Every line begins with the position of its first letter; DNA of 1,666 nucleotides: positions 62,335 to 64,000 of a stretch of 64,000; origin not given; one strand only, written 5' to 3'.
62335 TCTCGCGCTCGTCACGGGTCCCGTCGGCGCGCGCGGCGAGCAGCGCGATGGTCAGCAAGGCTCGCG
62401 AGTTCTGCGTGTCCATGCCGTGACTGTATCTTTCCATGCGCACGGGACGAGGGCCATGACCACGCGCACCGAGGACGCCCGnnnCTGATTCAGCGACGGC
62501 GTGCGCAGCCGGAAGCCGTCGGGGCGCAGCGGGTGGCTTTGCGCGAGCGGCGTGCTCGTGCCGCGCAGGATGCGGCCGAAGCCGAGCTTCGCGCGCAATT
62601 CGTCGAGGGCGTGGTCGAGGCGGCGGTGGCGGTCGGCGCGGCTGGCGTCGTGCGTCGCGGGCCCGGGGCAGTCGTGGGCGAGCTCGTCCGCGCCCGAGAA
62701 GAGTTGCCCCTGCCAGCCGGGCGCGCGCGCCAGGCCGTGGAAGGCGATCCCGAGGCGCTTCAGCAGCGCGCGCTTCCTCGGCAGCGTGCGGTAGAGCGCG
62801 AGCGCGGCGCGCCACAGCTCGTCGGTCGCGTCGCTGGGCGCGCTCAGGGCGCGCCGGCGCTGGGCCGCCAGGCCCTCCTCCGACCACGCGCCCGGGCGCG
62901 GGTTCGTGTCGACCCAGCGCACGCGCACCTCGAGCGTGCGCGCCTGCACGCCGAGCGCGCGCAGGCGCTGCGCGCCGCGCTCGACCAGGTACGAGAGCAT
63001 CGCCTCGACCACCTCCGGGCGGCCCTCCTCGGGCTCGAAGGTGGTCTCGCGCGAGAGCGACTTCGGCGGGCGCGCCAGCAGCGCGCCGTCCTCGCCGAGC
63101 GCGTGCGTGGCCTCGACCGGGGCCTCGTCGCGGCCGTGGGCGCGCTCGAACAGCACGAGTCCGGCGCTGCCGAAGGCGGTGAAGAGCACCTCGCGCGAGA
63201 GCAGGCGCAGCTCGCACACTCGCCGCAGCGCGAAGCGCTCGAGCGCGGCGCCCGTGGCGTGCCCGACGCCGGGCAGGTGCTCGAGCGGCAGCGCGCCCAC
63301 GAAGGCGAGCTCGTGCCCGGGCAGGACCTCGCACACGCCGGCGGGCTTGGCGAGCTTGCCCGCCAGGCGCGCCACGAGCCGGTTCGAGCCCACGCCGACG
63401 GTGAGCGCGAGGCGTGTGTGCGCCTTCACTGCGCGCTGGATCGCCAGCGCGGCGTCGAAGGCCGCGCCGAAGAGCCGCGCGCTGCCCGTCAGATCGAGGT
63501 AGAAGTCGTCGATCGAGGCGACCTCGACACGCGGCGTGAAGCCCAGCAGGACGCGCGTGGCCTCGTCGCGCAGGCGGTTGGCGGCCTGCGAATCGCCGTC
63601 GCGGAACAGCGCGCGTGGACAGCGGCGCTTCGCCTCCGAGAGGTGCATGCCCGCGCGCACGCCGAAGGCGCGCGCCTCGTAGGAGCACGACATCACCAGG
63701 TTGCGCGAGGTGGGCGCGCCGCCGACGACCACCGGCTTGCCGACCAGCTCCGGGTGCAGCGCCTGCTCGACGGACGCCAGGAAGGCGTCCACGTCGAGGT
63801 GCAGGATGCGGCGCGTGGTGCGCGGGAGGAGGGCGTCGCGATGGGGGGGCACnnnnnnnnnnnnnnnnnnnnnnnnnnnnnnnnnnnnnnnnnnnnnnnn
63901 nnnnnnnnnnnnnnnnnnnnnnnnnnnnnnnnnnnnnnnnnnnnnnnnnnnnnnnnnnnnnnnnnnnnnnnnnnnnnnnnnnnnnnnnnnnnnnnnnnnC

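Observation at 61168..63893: Near-identical 18-nt motif upstream of both dnaE2 and imuB: candidate SOS/LexA operator fused to an extended -10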

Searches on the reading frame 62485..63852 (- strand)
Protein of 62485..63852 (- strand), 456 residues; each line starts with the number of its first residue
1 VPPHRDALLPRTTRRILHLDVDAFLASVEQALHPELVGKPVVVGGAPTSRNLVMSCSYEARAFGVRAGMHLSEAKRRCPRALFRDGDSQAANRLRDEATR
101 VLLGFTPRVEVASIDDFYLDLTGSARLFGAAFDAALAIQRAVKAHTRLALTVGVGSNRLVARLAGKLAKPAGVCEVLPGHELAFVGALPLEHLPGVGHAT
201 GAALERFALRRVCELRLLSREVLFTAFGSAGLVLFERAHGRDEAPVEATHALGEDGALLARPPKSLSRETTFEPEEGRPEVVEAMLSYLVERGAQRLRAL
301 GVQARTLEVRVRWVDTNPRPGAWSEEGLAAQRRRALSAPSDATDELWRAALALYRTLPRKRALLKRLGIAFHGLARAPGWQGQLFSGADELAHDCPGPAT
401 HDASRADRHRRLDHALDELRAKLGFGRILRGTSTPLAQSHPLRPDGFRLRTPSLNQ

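Call 10: search_protein_families(library=ncbifam, proteins=[window:62485-63852:-])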
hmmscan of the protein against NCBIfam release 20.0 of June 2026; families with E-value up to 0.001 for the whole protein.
window:62485-63852:- (456 aa): 10 families
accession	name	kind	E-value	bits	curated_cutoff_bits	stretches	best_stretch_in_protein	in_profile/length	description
NF002677.0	PRK02406.1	equivalog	3.4e-65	220.5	256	1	11-316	3-299/357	DNA polymerase IV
NF003015.0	PRK03858.1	subfamily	1.4e-62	212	367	1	13-431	6-383/399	DNA polymerase IV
NF002882.0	PRK03348.1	equivalog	2.4e-59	201.3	389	1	12-397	3-365/461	DNA polymerase IV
NF002848.0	PRK03103.1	subfamily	6.6e-55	186.2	381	1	13-433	3-391/410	DNA polymerase IV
NF002751.0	PRK02794.1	equivalog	3.8e-54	184.2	371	1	15-433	39-417/425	DNA polymerase IV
NF002883.0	PRK03352.1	equivalog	3.3e-53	181.1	330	1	13-363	4-332/347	DNA polymerase IV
NF002492.0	PRK01810.1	equivalog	1.1e-46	159.4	399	1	11-317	7-304/412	DNA polymerase IV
NF010731.0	PRK14133.1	equivalog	4.9e-46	157.6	362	1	13-313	2-287/352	DNA polymerase IV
NF002292.0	PRK01216.1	equivalog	5.7e-34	117.7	339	1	16-249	3-240/351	DNA polymerase IV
NF002955.0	PRK03609.1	subfamily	2.3e-17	63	431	1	19-217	5-208/422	translesion error-prone DNA polymerase V subunit UmuC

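Call 11: search_protein_families(library=pfam, proteins=[window:62485-63852:-])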
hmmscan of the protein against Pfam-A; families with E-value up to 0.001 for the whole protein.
window:62485-63852:- (456 aa): 3 families
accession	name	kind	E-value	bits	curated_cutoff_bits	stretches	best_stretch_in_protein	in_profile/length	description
PF00817.25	IMS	-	2.1e-42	145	23.2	1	19-165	1-147/148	impB/mucB/samB family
PF11799.13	IMS_C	-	7e-17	62.3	20.7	1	263-383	1-108/109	impB/mucB/samB family C-terminal domain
PF21999.2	IMS_HHH_1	-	0.00035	21.4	27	1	192-242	2-53/53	DNA polymerase-iota, thumb domain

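Call 12: find_encoding_contigs(protein=window:62485-63852:-, flank=10000, max_places=6)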
Protein window:62485-63852:- (456 aa): no gene with exactly this product is on record in the collection.
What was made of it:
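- Tried and rejected: Exact-protein look-up of the window polY gave nothing (call 12).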

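Call 14: find_homologous_proteins(query=window:62485-63852:-, max_evalue=1e-20)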
Query window:62485-63852:- (456 aa): 1420 proteins with E <= 1e-20 among 8000 candidates; the best 120 are listed.
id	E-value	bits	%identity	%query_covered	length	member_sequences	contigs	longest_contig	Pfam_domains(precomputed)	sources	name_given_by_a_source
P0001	8.2e-295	996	100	100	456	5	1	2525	PF11799.14,PF00817.26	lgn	-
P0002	2.4e-254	862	87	100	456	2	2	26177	PF11799.14,PF00817.26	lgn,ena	-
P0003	1.6e-252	856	86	100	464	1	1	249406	PF11799.14,PF00817.26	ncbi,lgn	-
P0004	1.1e-251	854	87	100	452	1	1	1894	PF11799.14,PF00817.26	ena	-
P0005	3.5e-251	852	86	100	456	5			PF11799.14,PF00817.26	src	-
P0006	9.3e-250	847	86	100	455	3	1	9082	PF11799.14,PF00817.26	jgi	jgi:DNA polymerase-4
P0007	5.3e-248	841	87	100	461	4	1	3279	PF11799.14,PF00817.26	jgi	-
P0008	9.5e-248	841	85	100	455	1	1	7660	PF11799.14,PF00817.26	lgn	-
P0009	1.2e-247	840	86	100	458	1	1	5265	PF11799.14,PF00817.26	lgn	-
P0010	1.5e-247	840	85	100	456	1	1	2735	PF11799.14,PF00817.26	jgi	jgi:DNA polymerase-4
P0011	2.2e-245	833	84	100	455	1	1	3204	PF11799.14,PF00817.26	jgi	jgi:DNA polymerase-4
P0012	2.4e-244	829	84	100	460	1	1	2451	PF11799.14,PF00817.26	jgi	-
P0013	2.2e-242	823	85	100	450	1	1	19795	PF11799.14,PF00817.26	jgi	jgi:DNA polymerase-4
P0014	4.9e-242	822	84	100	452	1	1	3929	PF11799.14,PF00817.26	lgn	-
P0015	9.8e-242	821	85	100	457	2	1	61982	PF11799.14,PF00817.26,PF21999.3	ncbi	ncbi:MAG TPA: hypothetical protein VF530_01985 [Planctomycetota bacterium]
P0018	5.9e-237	805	82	100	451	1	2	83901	PF11799.14,PF00817.26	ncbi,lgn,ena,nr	ncbi:MAG: DNA polymerase IV [Planctomycetes bacterium]|nr:DNA polymerase IV [Planctomycetota bacteri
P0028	1.7e-192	659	71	99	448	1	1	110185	PF11799.14,PF00817.26,PF21999.3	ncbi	-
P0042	1.3e-178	613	65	100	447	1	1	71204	PF11799.14,PF00817.26,PF21999.3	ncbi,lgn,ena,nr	ncbi:MAG TPA: DNA polymerase IV [Planctomycetes bacterium]|nr:DNA polymerase IV [Planctomycetota bac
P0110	4.7e-157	542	59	98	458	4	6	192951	PF11799.14,PF00817.26,PF21999.3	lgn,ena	-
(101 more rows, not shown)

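Call 15: find_encoding_contigs(protein=P0003, flank=10000, max_places=2)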
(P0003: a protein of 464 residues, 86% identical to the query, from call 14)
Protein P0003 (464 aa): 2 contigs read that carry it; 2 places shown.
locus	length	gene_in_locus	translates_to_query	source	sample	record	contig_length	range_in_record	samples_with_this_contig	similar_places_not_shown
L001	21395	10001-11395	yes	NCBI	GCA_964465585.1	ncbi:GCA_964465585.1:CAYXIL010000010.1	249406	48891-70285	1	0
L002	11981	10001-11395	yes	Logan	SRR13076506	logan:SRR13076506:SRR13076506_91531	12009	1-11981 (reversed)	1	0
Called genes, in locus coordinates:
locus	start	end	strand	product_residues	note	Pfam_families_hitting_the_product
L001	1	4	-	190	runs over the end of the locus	PF02622:DUF179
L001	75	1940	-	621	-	-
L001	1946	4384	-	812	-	PF01839:FG-GAP (faint), PF13517:FG-GAP_3 (weak)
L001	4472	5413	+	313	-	PF00089:Trypsin, PF13365:Trypsin_2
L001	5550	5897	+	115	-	PF19806:DUF6289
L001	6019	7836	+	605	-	PF01401:Peptidase_M2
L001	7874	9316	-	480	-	PF05958:tRNA_U5-meth_tr, PF05175:MTS (weak), PF13847:Methyltransf_31, PF13649:Methyltransf_25 (weak)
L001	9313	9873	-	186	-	PF00588:SpoU_methylase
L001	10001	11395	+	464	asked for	PF00817:IMS, PF11799:IMS_C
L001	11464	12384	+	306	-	PF04391:DUF533, PF05099:TerB (weak)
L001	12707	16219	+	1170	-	PF02811:PHP, PF07733:DNA_pol3_alpha, PF17657:DNA_pol3_finger, PF14579:HHH_6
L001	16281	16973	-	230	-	-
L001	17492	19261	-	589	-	PF05524:PEP-utilisers_N, PF00391:PEP-utilizers, PF02896:PEP-utilizers_C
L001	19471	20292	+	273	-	-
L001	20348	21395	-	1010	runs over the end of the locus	-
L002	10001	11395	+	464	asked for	PF00817:IMS, PF11799:IMS_C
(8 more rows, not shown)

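Call 16: find_encoding_contigs(protein=P0018, flank=10000, max_places=2)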
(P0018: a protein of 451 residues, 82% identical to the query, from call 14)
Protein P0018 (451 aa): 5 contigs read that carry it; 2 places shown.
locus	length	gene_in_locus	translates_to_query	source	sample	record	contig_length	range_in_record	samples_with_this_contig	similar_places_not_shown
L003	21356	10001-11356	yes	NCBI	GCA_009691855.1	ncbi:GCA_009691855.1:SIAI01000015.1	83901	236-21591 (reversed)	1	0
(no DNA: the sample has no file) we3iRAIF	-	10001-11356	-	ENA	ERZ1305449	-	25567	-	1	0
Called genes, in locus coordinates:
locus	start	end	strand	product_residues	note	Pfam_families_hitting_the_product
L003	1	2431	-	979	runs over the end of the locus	PF04542:Sigma70_r2 (weak), PF04545:Sigma70_r4, PF08281:Sigma70_r4_2, PF22904:NOMO1-like_2nd (faint), PF13715:CarbopepD_reg_2 (faint), PF13620:CarboxypepD_reg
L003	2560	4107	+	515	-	PF00135:COesterase, PF20434:BD-FAE, PF07859:Abhydrolase_3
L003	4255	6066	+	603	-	PF01401:Peptidase_M2, PF02074:Peptidase_M32 (faint), PF01432:Peptidase_M3 (faint)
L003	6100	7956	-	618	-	PF00884:Sulfatase, PF01663:Phosphodiest (weak), PF16347:SGSH_C (weak), PF14559:TPR_19 (faint), PF07719:TPR_2 (faint)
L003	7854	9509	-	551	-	PF01135:PCMT (faint), PF05958:tRNA_U5-meth_tr, PF02475:TRM5-TYW2_MTfase (faint), PF06325:PrmA (weak), PF13847:Methyltransf_31, PF13649:Methyltransf_25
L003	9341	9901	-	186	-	PF00588:SpoU_methylase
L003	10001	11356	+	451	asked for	PF00817:IMS, PF11799:IMS_C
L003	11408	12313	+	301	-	PF04391:DUF533, PF05099:TerB (faint)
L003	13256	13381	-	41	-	PF17070:Thx (weak)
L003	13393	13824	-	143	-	-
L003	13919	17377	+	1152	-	PF02811:PHP, PF07733:DNA_pol3_alpha, PF17657:DNA_pol3_finger, PF14579:HHH_6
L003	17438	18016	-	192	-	-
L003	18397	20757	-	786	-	PF05524:PEP-utilisers_N, PF00391:PEP-utilizers, PF02896:PEP-utilizers_C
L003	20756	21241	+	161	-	-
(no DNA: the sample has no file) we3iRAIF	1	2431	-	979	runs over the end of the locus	PF04542:Sigma70_r2 (weak), PF04545:Sigma70_r4, PF08281:Sigma70_r4_2, PF22904:NOMO1-like_2nd (faint), PF13715:CarbopepD_reg_2 (faint), PF13620:CarboxypepD_reg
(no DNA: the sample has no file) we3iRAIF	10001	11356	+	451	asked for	PF00817:IMS, PF11799:IMS_C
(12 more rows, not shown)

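Call 17: find_encoding_contigs(protein=P0028, flank=10000, max_places=2)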
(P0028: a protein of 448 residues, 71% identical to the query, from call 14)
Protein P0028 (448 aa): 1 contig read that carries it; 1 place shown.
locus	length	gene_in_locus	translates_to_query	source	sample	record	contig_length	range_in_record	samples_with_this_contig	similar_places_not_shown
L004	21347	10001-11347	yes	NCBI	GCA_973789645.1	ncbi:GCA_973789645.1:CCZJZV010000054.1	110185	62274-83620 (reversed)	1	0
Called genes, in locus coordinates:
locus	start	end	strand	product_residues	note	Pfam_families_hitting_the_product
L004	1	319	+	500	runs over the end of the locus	PF00884:Sulfatase, PF01663:Phosphodiest (weak), PF16347:SGSH_C (faint)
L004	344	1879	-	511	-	PF05958:tRNA_U5-meth_tr, PF13847:Methyltransf_31 (weak)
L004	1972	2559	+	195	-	PF04542:Sigma70_r2, PF08281:Sigma70_r4_2, PF04545:Sigma70_r4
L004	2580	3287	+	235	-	PF14559:TPR_19 (faint)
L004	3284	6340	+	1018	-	PF00515:TPR_1 (faint), PF13181:TPR_8 (faint), PF13424:TPR_12 (weak), PF13432:TPR_16 (weak), PF13424:TPR_12 (weak), PF12770:CHAT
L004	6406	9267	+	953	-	PF13517:FG-GAP_3 (faint), PF00082:Peptidase_S8, PF01839:FG-GAP (weak)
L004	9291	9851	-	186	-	PF00588:SpoU_methylase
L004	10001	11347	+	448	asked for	PF00817:IMS, PF21999:IMS_HHH_1 (weak), PF11799:IMS_C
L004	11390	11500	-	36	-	PF17070:Thx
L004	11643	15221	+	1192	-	PF02811:PHP, PF07733:DNA_pol3_alpha, PF17657:DNA_pol3_finger, PF14579:HHH_6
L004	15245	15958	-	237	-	-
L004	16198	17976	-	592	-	PF05524:PEP-utilisers_N, PF00391:PEP-utilizers, PF02896:PEP-utilizers_C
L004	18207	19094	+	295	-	-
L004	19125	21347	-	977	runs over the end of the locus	PF09371:Tex_N, PF22706:Tex_central_region, PF16921:Tex_YqgF, PF12836:HHH_3, PF17674:HHH_9, PF00575:S1, PF23459:S1_RRP5 (weak)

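Call 24: find_encoding_contigs(protein=P0015, flank=10000, max_places=1)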
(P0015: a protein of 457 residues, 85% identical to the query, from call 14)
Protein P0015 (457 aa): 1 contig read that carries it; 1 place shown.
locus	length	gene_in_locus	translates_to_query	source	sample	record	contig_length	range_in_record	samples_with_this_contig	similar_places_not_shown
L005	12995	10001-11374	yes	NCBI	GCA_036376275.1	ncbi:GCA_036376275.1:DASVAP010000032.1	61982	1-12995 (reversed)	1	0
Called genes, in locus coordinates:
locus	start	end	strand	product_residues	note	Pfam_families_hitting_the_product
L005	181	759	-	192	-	-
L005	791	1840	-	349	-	PF01384:PHO4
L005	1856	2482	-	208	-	PF01865:PhoU_div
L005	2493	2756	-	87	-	PF09656:PGPGW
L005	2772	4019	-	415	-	PF13439:Glyco_transf_4, PF13579:Glyco_trans_4_4, PF20706:GT4-conflict (weak), PF00534:Glycos_transf_1, PF13692:Glyco_trans_1_4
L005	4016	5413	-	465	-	PF13439:Glyco_transf_4, PF13579:Glyco_trans_4_4, PF00534:Glycos_transf_1, PF13692:Glyco_trans_1_4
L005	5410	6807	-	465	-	PF13439:Glyco_transf_4, PF13579:Glyco_trans_4_4, PF00534:Glycos_transf_1, PF13692:Glyco_trans_1_4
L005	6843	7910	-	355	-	PF00535:Glycos_transf_2, PF10111:Glyco_tranf_2_2, PF12804:NTP_transf_3, PF13641:Glyco_tranf_2_3, PF13632:Glyco_trans_2_3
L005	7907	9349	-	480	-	PF05958:tRNA_U5-meth_tr, PF02475:TRM5-TYW2_MTfase (faint), PF05175:MTS (weak), PF06325:PrmA (weak), PF13649:Methyltransf_25, PF13847:Methyltransf_31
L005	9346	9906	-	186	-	PF00588:SpoU_methylase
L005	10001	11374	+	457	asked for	PF00817:IMS, PF21999:IMS_HHH_1 (faint), PF11799:IMS_C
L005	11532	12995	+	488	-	?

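Call 25: find_encoding_contigs(protein=P0042, flank=10000, max_places=1)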
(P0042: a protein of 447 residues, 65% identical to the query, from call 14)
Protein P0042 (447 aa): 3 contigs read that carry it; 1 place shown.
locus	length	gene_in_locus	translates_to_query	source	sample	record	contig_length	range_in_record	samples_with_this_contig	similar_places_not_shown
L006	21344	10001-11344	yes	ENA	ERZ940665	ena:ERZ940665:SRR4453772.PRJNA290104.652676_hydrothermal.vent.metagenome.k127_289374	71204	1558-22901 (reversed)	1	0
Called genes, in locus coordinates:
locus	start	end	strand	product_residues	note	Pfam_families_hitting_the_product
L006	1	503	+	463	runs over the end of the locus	PF01663:Phosphodiest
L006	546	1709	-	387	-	PF00884:Sulfatase, PF01663:Phosphodiest (weak), PF16347:SGSH_C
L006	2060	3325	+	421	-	-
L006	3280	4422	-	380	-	PF01041:DegT_DnrJ_EryC1, PF00155:Aminotran_1_2 (faint)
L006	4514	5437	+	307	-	PF00535:Glycos_transf_2, PF13641:Glyco_tranf_2_3, PF13632:Glyco_trans_2_3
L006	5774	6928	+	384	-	PF16930:Porin_5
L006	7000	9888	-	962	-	PF00775:Dioxygenase_C (faint), PF17802:SpaA (faint), PF02369:Big_1 (faint), PF13715:CarbopepD_reg_2 (faint), PF14686:fn3_3 (faint), PF13620:CarboxypepD_reg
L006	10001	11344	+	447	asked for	PF00817:IMS, PF21999:IMS_HHH_1, PF11799:IMS_C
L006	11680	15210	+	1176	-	PF02811:PHP, PF07733:DNA_pol3_alpha, PF17657:DNA_pol3_finger, PF14579:HHH_6, PF01336:tRNA_anti-codon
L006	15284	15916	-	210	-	PF00249:Myb_DNA-binding (faint), PF08281:Sigma70_r4_2 (faint)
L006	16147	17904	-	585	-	PF05524:PEP-utilisers_N, PF00391:PEP-utilizers, PF02896:PEP-utilizers_C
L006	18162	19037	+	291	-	-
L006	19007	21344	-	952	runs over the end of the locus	PF09371:Tex_N, PF22706:Tex_central_region, PF16921:Tex_YqgF (weak), PF12836:HHH_3, PF17674:HHH_9, PF00575:S1, PF23459:S1_RRP5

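Call 26: find_encoding_contigs(protein=P0110, flank=10000, max_places=1)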
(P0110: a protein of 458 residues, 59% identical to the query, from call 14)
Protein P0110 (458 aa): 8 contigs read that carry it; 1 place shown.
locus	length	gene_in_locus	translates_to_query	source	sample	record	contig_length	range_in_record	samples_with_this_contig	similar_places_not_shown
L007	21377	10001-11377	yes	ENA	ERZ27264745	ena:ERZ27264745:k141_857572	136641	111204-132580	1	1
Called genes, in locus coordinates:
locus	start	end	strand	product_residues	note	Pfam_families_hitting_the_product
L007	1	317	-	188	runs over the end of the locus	PF02622:DUF179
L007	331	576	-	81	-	-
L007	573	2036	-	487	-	PF01938:TRAM (weak), PF05958:tRNA_U5-meth_tr, PF05175:MTS, PF13649:Methyltransf_25 (weak), PF13847:Methyltransf_31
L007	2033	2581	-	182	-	PF00588:SpoU_methylase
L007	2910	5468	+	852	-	-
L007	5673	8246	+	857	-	-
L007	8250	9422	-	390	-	-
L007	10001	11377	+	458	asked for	PF00817:IMS, PF21999:IMS_HHH_1 (weak), PF11799:IMS_C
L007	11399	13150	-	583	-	-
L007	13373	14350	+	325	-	PF23023:Anti-Pycsar_Apyc1, PF00753:Lactamase_B, PF12706:Lactamase_B_2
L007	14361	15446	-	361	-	-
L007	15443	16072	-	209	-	PF04542:Sigma70_r2, PF08281:Sigma70_r4_2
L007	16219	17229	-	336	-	-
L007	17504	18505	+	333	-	PF00892:EamA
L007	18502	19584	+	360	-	PF01551:Peptidase_M23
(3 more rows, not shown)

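Call 47: search_solved_structures(query=window:62485-63852:-, max_evalue=1e-10)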
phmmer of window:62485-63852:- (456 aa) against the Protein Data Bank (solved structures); distinct sequences matched with E-value up to 1e-10: 69 (the best 60 are shown).
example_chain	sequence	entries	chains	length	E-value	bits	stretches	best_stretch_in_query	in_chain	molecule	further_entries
7yll_A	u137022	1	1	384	3.4e-41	145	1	14-281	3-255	DNA polymerase IV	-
4ir1_F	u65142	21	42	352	1.1e-36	130.1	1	13-248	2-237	DNA polymerase IV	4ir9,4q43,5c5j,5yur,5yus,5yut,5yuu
4r8u_A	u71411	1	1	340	1.2e-36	129.9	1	14-248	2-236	DNA polymerase IV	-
4irc_F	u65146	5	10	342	2e-36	129.3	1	13-248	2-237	DNA polymerase IV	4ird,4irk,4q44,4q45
6jup_F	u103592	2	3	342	2.1e-36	129.2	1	13-248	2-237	DNA polymerase IV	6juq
4r8u_B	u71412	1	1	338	2.4e-36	129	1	14-248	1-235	DNA polymerase IV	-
6juq_A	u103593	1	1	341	2.6e-36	128.9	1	14-248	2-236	DNA polymerase IV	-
6jum_A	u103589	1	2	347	1.8e-33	119.5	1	13-297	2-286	DNA polymerase IV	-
4dez_A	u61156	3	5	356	2e-33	119.3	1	13-297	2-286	DNA polymerase IV 1 | DNA polymerase IV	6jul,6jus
6jun_F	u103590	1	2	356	9.5e-33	117.1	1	13-297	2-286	DNA polymerase IV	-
6juo_A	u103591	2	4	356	9.9e-33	117.1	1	13-297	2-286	DNA polymerase IV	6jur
2uvr_A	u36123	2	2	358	1.3e-30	110.1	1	16-230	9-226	DNA POLYMERASE IV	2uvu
9nkd_A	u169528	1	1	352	1.6e-30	109.8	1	16-230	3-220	DNA polymerase IV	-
3pvx_A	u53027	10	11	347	1.6e-30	109.8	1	16-230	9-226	DNA polymerase IV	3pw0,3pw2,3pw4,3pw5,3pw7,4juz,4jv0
3v6k_A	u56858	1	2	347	1.6e-30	109.8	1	16-230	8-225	DNA polymerase IV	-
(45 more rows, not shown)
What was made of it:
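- On ImuB: The best family and structure matches are all Pol IV/DinB (calls 10, 47).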
